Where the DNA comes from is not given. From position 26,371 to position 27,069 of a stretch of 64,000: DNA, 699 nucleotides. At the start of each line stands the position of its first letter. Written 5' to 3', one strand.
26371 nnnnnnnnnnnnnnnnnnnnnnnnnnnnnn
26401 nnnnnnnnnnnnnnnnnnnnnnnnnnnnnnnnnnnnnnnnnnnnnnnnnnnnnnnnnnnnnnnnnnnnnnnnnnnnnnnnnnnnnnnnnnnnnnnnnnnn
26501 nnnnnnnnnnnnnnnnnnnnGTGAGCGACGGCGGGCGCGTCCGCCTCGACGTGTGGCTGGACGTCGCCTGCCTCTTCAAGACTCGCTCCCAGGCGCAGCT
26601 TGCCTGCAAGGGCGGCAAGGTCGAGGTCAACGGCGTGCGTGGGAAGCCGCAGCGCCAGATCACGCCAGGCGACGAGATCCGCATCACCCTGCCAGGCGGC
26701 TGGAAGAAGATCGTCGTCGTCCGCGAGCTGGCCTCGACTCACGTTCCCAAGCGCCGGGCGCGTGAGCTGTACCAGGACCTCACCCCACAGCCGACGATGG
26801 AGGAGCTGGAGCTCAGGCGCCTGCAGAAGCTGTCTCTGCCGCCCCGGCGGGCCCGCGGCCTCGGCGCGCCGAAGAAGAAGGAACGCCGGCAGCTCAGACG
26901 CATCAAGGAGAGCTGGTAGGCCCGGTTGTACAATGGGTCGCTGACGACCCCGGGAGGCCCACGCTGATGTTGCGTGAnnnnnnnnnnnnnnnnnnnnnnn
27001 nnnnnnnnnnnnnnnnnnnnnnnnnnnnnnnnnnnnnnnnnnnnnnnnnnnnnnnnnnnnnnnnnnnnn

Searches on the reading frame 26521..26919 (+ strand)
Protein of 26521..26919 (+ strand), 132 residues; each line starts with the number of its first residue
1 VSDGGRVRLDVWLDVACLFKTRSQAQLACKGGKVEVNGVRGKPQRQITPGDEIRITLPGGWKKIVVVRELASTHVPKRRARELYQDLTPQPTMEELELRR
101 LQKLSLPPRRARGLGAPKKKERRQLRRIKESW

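Call 10: search_protein_families(library=pfam, proteins=[window:26521-26919:+])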
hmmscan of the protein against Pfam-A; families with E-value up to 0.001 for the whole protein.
window:26521-26919:+ (132 aa): 1 family
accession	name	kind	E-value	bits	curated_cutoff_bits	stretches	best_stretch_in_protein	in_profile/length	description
PF01479.30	S4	-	2.8e-10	40.2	22.8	1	7-53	1-48/48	S4 domain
